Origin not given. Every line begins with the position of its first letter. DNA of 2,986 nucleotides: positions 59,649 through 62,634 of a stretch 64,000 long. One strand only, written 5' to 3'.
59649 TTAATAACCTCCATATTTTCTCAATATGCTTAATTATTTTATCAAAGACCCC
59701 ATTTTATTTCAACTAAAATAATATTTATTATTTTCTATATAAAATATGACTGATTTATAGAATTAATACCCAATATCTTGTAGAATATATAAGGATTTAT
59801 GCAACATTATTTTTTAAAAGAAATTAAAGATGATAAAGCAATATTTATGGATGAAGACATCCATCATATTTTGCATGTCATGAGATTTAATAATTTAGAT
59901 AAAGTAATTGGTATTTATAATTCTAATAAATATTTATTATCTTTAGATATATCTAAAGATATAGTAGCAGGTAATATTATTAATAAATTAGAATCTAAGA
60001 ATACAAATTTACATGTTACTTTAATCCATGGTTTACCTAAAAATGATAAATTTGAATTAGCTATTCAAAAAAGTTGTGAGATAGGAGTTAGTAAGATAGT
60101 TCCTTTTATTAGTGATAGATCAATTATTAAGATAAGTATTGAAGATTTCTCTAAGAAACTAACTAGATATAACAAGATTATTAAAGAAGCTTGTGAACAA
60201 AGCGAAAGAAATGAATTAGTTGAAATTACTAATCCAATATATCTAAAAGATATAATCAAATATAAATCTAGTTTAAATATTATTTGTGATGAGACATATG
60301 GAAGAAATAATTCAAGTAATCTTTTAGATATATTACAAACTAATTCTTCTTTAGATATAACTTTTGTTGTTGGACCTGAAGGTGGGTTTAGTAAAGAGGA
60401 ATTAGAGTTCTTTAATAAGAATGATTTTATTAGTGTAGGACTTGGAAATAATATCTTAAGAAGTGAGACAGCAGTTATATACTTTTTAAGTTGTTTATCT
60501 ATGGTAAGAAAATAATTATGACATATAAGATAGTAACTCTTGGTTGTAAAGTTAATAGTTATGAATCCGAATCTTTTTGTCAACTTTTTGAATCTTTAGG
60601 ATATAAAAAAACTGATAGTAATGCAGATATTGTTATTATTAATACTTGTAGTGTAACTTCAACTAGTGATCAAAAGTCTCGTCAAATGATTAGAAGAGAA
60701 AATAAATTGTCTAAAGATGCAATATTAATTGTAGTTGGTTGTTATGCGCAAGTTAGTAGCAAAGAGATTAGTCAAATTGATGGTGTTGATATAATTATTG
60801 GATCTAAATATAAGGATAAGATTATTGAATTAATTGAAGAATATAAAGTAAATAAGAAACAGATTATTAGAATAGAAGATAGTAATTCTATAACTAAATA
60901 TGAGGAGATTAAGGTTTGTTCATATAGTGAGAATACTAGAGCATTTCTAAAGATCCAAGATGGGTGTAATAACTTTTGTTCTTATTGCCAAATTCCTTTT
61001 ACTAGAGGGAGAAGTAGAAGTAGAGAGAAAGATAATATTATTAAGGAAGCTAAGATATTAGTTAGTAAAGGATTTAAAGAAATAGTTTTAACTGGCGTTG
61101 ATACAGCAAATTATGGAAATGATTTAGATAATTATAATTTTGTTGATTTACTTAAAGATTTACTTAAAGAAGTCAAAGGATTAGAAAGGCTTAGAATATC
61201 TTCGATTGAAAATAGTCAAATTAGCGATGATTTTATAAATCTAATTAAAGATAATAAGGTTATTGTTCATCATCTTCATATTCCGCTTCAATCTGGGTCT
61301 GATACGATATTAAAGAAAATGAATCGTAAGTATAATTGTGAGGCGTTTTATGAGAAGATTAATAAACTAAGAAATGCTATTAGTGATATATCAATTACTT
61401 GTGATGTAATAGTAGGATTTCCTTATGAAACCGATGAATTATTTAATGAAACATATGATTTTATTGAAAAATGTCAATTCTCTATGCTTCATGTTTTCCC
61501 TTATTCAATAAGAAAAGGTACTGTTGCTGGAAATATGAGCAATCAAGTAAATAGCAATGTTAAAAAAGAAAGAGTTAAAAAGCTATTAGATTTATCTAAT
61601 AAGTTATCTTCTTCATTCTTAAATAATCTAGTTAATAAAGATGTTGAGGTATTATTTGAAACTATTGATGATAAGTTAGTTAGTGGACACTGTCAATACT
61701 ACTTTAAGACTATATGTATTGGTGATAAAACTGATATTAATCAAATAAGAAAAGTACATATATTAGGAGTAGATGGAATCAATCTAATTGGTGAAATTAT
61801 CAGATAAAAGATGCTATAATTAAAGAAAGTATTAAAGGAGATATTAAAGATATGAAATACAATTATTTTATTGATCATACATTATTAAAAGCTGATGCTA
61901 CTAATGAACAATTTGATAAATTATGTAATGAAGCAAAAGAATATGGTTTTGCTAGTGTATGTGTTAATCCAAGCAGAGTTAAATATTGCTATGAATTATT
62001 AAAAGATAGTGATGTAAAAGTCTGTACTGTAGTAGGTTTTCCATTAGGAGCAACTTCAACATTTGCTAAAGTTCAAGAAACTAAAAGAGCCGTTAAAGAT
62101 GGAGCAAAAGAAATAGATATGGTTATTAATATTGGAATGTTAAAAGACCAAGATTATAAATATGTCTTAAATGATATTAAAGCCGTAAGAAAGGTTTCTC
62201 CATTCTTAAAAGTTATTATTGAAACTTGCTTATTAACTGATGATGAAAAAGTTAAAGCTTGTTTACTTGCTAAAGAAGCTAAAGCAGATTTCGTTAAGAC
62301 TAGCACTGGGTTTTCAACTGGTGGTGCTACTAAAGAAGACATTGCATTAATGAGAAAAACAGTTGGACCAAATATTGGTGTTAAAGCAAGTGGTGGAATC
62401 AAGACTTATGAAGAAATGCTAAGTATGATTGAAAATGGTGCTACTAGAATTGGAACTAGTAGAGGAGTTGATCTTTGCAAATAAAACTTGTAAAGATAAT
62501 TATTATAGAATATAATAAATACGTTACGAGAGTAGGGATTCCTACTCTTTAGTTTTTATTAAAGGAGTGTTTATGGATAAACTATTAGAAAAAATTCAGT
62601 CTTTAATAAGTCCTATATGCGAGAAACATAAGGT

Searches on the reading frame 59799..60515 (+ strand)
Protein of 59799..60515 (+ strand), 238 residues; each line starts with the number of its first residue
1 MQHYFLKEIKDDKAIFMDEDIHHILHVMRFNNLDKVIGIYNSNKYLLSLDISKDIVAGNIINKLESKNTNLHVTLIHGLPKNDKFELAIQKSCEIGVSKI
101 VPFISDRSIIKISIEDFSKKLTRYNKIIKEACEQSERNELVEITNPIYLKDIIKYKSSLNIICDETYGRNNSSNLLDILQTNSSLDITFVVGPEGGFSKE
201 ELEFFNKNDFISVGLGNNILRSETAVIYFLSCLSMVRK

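Call 69: search_protein_families(library=pfam, proteins=[window:59799-60515:+], max_evalue=0.001)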
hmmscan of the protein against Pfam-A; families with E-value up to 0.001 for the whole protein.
window:59799-60515:+ (238 aa): 1 family
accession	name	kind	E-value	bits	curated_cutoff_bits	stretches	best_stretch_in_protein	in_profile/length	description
PF04452.19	Methyltrans_RNA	-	1.6e-47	161.6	23.9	1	69-233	3-164/165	RNA methyltransferase domain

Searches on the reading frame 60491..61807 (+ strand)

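Call 68: search_protein_families(library=pfam, proteins=[window:60491-61807:+], max_evalue=0.00001)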
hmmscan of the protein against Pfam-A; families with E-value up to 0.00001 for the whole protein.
window:60491-61807:+ (438 aa): 2 families
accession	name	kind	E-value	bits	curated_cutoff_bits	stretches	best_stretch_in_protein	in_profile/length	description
PF04055.27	Radical_SAM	-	7e-30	104.8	29.5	1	154-325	2-166/166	Radical SAM superfamily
PF00919.26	UPF0004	-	1.2e-24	86.6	27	1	12-104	2-98/98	Uncharacterized protein family UPF0004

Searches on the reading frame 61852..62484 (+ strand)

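Call 93: search_protein_families(library=pfam, proteins=[window:61852-62484:+], max_evalue=0.0001)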
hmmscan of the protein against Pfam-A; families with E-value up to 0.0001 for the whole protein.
window:61852-62484:+ (210 aa): 1 family
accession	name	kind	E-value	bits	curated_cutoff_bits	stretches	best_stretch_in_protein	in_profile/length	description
PF01791.15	DeoC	-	3.2e-20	73.2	23.8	1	7-201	6-216/229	DeoC/LacD family aldolase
